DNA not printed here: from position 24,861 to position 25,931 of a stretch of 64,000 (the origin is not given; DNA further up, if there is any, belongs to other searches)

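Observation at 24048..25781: Gene pair resembling a split, reordered Elp3: GNAT-domain protein immediately upstream of a YhcC/TIGR01212-like radical SAM protein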

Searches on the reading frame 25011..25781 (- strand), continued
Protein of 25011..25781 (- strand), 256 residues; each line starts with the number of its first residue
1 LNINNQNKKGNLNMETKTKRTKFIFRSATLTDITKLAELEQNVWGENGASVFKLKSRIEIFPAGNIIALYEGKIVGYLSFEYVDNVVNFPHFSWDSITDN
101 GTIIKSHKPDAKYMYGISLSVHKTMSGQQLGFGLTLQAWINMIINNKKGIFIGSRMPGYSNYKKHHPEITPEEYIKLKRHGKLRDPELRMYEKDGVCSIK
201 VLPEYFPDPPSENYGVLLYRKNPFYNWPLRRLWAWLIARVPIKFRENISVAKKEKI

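Call 51: search_protein_families(library=pfam, proteins=[P0165, P0176, P0183, P0166, P0280, P0279, P0185, P0202, P0167, P0264], max_evalue=0.001)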
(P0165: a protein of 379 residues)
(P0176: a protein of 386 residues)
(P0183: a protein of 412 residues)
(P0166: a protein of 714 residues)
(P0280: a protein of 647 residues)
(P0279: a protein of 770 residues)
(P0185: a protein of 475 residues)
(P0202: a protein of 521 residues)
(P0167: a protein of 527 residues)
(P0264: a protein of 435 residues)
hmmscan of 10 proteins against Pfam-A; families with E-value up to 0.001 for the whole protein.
P0165 (379 aa): 0 families

P0176 (386 aa): 1 family
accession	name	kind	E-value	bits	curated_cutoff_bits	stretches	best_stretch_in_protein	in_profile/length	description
PF07238.19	PilZ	-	3.6e-06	27.7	22.5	1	41-141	1-93/102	PilZ domain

P0183 (412 aa): 0 families

P0166 (714 aa): 5 families
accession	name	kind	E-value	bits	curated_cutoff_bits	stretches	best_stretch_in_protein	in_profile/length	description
PF04055.27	Radical_SAM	-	3.5e-20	73.3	29.5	1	173-336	2-166/166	Radical SAM superfamily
PF02310.24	B12-binding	-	5.3e-12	46.1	32.1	1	32-129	10-119/121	B12 binding domain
PF00583.31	Acetyltransf_1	-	3.7e-07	30.9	20.7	1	525-615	28-95/116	Acetyltransferase (GNAT) family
PF13508.13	Acetyltransf_7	-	2.3e-06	28.3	27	1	532-627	5-79/84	Acetyltransferase (GNAT) domain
PF19864.5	Radical_SAM_N2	-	9.8e-05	22.3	29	1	90-151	81-142/151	Radical SAM proteins, N-terminal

P0280 (647 aa): 1 family
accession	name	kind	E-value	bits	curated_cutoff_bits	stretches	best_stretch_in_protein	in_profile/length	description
PF00583.31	Acetyltransf_1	-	0.00039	21.1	20.7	0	467-570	29-99/116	Acetyltransferase (GNAT) family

P0279 (770 aa): 4 families
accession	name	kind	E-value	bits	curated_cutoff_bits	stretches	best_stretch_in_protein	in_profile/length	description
PF01979.26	Amidohydro_1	-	4.8e-46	158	25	1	335-713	2-344/345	Amidohydrolase family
PF00583.31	Acetyltransf_1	-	1.5e-09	38.5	20.7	1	68-183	4-96/116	Acetyltransferase (GNAT) family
PF07969.17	Amidohydro_3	-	1.2e-06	28.7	29.7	1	583-679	359-455/472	Amidohydrolase family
PF13508.13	Acetyltransf_7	-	7e-06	26.8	27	1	97-178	4-61/84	Acetyltransferase (GNAT) domain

P0185 (475 aa): 2 families
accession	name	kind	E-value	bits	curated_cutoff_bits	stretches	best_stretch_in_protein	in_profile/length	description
PF00583.31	Acetyltransf_1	-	2.5e-10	41.1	20.7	1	266-384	3-100/116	Acetyltransferase (GNAT) family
PF13508.13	Acetyltransf_7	-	3.3e-07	31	27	1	297-382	5-67/84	Acetyltransferase (GNAT) domain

P0202 (521 aa): 8 families
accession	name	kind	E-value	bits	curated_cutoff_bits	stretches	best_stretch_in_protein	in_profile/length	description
PF13649.12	Methyltransf_25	-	6.5e-14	52.8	27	1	54-151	2-97/97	Methyltransferase domain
PF08241.18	Methyltransf_11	-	5.5e-12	46.6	21.2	1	54-155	1-95/95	Methyltransferase domain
PF13489.12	Methyltransf_23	-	1.7e-11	44.5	27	1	46-179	19-142/164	Methyltransferase domain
PF13847.12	Methyltransf_31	-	5.9e-11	42.7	27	1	48-159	2-113/145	Methyltransferase domain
PF01209.24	Ubie_methyltran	-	6.3e-10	39.2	20.1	1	22-163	17-160/233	ubiE/COQ5 methyltransferase family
PF08242.18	Methyltransf_12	-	3.8e-09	37.6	30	1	54-153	1-98/98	Methyltransferase domain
PF05175.20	MTS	-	3.6e-07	30.4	23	1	45-178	27-159/170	Methyltransferase small domain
PF02353.26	CMAS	-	0.00093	19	27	0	41-155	54-164/273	Mycolic acid cyclopropane synthetase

P0167 (527 aa): 0 families

P0264 (435 aa): 0 families

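Call 71: find_related_loci(query=A2, collection=metagenome_contigs, flank=8000)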
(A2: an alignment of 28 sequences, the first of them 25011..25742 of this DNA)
Query A2 (243 aa) in metagenome_contigs; peptide patterns used: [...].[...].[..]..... (x = any residue, [..] = any of these).
99 stretches matched a pattern; 14 encode a relative of the query (tblastn E <= 1e-3); 14 distinct loci.
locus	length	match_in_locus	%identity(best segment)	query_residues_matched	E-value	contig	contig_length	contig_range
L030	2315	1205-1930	81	2-243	7e-147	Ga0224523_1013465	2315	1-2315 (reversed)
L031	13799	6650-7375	77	2-243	1e-129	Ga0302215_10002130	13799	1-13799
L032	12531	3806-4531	77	2-243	1e-129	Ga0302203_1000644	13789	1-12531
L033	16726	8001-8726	71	2-243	4e-120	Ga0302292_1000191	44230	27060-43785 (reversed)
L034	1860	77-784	71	8-243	9e-126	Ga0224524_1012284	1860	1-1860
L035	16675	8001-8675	57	4-228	2e-88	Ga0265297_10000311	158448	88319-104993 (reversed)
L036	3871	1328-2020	56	12-241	6e-87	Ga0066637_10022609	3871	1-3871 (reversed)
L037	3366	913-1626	51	1-237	7e-80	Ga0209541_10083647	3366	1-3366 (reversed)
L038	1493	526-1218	50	1-227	7e-77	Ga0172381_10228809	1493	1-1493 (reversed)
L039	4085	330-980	52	10-224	3e-71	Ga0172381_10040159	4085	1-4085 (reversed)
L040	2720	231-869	48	15-224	8e-64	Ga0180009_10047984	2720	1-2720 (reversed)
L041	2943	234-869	45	1-211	5e-61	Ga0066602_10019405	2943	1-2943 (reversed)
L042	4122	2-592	43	36-230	2e-51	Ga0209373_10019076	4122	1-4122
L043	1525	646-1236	36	12-211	3e-33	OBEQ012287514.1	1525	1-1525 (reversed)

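Call 74: find_homologous_proteins(query=P0176, max_evalue=1e-10)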
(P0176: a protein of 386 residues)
Query P0176 (386 aa): 47 proteins with E <= 1e-10 among 3712 candidates.
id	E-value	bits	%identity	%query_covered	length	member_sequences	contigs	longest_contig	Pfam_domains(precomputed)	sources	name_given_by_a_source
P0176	9.9e-254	859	100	100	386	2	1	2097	PF07238.20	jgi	-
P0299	4.1e-200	683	78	99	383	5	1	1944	PF07238.20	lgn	-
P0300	1.8e-178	612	70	100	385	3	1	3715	PF07238.20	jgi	-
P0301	2.1e-175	602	70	99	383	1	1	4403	PF07238.20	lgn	-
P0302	2.4e-171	588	69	98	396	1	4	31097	PF07238.20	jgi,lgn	-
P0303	7.0e-171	587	69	99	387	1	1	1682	-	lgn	-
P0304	6.5e-170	583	70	99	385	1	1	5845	-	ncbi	ncbi:MAG: hypothetical protein ACETVO_01440, partial [bacterium]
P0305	3.3e-169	581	69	100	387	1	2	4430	-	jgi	jgi:hypothetical protein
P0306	4.0e-169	581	69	100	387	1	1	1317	-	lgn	-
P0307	4.5e-168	577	69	100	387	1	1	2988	-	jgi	-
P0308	9.5e-167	573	68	100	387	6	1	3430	-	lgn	-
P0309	2.2e-166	572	67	98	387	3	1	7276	PF07238.20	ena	-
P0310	2.0e-165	569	68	100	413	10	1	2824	PF07238.20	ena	-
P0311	8.9e-165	567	67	98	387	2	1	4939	PF07238.20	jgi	-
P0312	1.6e-164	566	66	98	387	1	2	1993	-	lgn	-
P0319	1.9e-158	546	63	100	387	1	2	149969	-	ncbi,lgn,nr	ncbi:hypothetical protein GTO36_06305 [bacterium]|nr:hypothetical protein [bacterium]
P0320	5.2e-154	531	63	99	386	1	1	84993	-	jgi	-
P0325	2.3e-63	233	50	55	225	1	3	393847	-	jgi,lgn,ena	jgi:hypothetical protein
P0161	2.8e-55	206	48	52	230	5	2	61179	PF13508.14,PF00583.32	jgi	jgi:ribosomal protein S18 acetylase RimI-like enzyme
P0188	2.6e-50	190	46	51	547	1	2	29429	-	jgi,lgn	jgi:radical SAM enzyme (TIGR01210 family)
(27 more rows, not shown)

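Call 75: find_encoding_contigs(protein=P0319, flank=8000, max_places=2)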
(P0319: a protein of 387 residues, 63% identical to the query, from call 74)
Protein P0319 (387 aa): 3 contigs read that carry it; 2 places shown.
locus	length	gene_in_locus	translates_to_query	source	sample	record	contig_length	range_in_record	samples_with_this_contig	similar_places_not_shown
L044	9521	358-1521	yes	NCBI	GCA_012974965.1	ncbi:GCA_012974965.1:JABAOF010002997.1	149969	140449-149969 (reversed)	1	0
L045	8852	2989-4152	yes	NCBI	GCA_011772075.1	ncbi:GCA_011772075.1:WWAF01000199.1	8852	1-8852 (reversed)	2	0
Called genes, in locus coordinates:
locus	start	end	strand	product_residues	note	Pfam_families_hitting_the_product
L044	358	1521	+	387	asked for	-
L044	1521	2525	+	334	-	-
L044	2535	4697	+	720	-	PF16927:HisKA_7TM, PF13185:GAF_2, PF13492:GAF_3 (weak), PF02518:HATPase_c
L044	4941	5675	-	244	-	-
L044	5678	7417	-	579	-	PF03193:RsgA_GTPase (faint), PF02367:TsaE (faint), PF13191:AAA_16 (faint), PF13555:AAA_29 (faint), PF20720:nSTAND3 (faint), PF00005:ABC_tran, PF00005:ABC_tran, PF13304:AAA_21, +4 more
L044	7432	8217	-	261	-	PF06177:QueT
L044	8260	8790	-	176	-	PF09918:DUF2148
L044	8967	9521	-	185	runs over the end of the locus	PF01906:YbjQ_1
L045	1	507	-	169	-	PF07238:PilZ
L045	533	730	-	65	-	PF12728:HTH_17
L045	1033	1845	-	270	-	-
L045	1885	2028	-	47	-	-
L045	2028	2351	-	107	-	-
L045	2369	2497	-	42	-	-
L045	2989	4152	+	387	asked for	-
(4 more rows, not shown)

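Call 76: find_encoding_contigs(protein=P0188, flank=8000, max_places=2)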
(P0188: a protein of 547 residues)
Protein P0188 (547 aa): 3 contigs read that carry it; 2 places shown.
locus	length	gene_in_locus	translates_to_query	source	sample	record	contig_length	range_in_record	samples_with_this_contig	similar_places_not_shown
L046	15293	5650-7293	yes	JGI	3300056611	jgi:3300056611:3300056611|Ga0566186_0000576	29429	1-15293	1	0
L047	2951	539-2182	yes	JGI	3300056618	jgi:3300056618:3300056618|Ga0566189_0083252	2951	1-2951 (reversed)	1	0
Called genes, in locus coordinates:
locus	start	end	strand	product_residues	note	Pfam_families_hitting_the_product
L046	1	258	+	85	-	?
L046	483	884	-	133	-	PF02452:PemK_toxin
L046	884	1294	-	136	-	-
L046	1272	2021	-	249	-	-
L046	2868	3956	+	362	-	PF00478:IMPDH (faint), PF03060:NMO, PF01180:DHO_dh (weak)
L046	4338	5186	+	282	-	PF05401:NodS (faint), PF05891:Methyltransf_PK (weak), PF13489:Methyltransf_23, PF13847:Methyltransf_31 (faint), PF08241:Methyltransf_11, PF08242:Methyltransf_12, PF13649:Methyltransf_25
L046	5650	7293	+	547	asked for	-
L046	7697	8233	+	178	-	-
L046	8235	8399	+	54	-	-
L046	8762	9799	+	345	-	PF27233:MJ0711_N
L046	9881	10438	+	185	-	PF08207:EFP_N, PF01132:EFP, PF09285:Elong-fact-P_C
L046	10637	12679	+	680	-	PF16126:DUF4838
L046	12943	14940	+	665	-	-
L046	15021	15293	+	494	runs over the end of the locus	PF00474:SSF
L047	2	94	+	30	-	?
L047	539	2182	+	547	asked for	-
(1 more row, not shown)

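Call 77: find_encoding_contigs(protein=P0320, flank=10000, max_places=1)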
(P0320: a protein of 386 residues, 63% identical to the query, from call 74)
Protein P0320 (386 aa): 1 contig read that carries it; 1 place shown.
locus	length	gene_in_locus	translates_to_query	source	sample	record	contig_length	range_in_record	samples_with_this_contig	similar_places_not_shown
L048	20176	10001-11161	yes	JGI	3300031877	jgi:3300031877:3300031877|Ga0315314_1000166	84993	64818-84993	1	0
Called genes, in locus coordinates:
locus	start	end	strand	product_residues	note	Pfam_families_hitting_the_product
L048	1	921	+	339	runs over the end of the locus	PF13623:SurA_N_2, PF13624:SurA_N_3, PF09312:SurA_N, PF13145:Rotamase_2, PF13616:Rotamase_3, PF00639:Rotamase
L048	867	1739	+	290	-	PF02405:MlaE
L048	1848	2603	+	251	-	PF00005:ABC_tran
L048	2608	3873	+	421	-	PF02470:MlaD, PF28544:Helical_needle, PF27164:Aq_493_lipo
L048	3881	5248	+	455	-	PF18073:Zn_ribbon_LapB, PF13481:AAA_25, PF03796:DnaB_C (weak), PF06745:ATPase, PF23442:DUF7125, PF25199:nSTAND_NTPase5 (weak), PF05362:Lon_C, PF13541:ChlI, +4 more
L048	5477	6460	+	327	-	PF27675:YCF81_N, PF01850:PIN (weak), PF13638:PIN_4 (faint), PF01938:TRAM (weak)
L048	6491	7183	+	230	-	PF01128:IspD, PF12804:NTP_transf_3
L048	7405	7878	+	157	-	PF02542:YgbB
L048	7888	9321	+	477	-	PF01406:tRNA-synt_1e, PF01921:tRNA-synt_1f (faint), PF09334:tRNA-synt_1g, PF00133:tRNA-synt_1 (weak), PF09334:tRNA-synt_1g (weak), PF09190:DALR_2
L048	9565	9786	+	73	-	-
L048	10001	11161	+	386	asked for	-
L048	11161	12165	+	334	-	PF04055:Radical_SAM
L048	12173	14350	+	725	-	PF16927:HisKA_7TM, PF13185:GAF_2, PF13492:GAF_3 (weak), PF02518:HATPase_c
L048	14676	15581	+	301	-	PF06848:Disaggr_repeat, PF24517:CBM96, PF18962:Por_Secre_tail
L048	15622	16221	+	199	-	PF05724:TPMT, PF05175:MTS, PF13489:Methyltransf_23, PF01209:Ubie_methyltran, PF02353:CMAS, PF03848:TehB, PF13847:Methyltransf_31, PF08241:Methyltransf_11, +2 more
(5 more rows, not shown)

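Call 78: find_encoding_contigs(protein=P0325, flank=10000, max_places=1)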
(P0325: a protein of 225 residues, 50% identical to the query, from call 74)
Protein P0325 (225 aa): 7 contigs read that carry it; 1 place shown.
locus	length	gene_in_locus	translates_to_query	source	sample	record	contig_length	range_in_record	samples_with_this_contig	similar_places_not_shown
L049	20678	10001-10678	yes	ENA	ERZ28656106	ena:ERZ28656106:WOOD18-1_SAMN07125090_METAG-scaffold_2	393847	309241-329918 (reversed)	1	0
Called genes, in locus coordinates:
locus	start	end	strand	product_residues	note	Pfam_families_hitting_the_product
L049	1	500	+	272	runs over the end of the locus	PF10997:Amj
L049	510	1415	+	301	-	PF06574:FAD_syn, PF01687:Flavokinase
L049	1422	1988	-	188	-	PF14512:TM1586_NiRdase (faint), PF00881:Nitroreductase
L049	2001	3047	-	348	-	PF00348:polyprenyl_synt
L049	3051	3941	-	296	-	PF01040:UbiA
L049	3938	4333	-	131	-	PF13473:Cupredoxin_1, PF00116:COX2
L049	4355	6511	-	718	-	PF16927:HisKA_7TM, PF13185:GAF_2 (weak), PF00512:HisKA, PF02518:HATPase_c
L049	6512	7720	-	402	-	PF01073:3Beta_HSD (faint), PF01370:Epimerase, PF02719:Polysacc_synt_2 (faint), PF07993:NAD_binding_4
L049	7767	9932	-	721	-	PF16927:HisKA_7TM, PF13185:GAF_2, PF00512:HisKA, PF02518:HATPase_c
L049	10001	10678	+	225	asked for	-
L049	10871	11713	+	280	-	-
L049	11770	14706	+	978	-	PF16927:HisKA_7TM, PF13185:GAF_2, PF01590:GAF, PF13492:GAF_3, PF00512:HisKA, PF02518:HATPase_c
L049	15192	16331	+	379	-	PF02156:Glyco_hydro_26 (weak)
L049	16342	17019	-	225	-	PF22741:PTP-NADK, PF22784:PTP-SAK (weak), PF00782:DSPc, PF13350:Y_phosphatase3 (faint), PF22785:Tc-R-P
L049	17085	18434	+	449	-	PF00289:Biotin_carb_N, PF02222:ATP-grasp, PF02786:CPSase_L_D2, PF07478:Dala_Dala_lig_C, PF02785:Biotin_carb_C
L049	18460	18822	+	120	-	PF01029:NusB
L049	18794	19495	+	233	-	PF00677:Lum_binding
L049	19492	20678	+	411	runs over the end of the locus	PF00926:DHBP_synthase, PF00925:GTP_cyclohydro2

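Call 79: find_encoding_contigs(protein=P0161, flank=10000, max_places=1)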
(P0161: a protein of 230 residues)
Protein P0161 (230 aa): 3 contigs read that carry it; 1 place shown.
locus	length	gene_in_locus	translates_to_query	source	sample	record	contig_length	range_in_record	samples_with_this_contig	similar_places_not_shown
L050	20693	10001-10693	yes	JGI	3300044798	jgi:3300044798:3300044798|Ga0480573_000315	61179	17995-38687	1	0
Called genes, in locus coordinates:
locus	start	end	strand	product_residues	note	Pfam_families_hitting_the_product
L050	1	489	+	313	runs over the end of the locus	PF01497:Peripla_BP_2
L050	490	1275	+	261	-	PF01902:Diphthami_syn_2_N, PF28410:Diphthami_syn_2_C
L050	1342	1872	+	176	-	PF02572:CobA_CobO_BtuR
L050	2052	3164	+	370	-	PF01032:FecCD, PF00950:ABC-3 (weak)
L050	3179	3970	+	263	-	PF00005:ABC_tran, PF02463:SMC_N (faint), PF13304:AAA_21 (faint)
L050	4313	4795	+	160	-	PF18753:Nmad2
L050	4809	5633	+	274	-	PF18754:Nmad3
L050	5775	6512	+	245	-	PF04250:DUF429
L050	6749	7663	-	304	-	PF00733:Asn_synthase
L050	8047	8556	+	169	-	PF13482:RNase_H_2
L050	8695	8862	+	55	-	-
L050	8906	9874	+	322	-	PF00365:PFK, PF01513:NAD_kinase (weak)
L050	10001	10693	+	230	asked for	PF00583:Acetyltransf_1 (weak), PF13508:Acetyltransf_7 (faint)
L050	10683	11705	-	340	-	PF04055:Radical_SAM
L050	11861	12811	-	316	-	PF01259:SAICAR_synt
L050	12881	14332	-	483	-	PF11794:HpaB_N, PF03241:HpaB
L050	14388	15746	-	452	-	PF00206:Lyase_1, PF10397:ADSL_C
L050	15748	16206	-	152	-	PF00731:AIRC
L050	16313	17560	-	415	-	PF02844:GARS_N, PF01071:GARS_A, PF02843:GARS_C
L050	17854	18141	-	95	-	PF22277:EncFtn-like (weak), PF03232:COQ7 (weak)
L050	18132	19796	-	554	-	PF00117:GATase, PF02540:NAD_synthase (faint), PF00958:GMP_synt_C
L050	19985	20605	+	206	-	PF01300:Sua5_yciO_yrdC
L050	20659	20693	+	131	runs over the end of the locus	PF02502:LacAB_rpiB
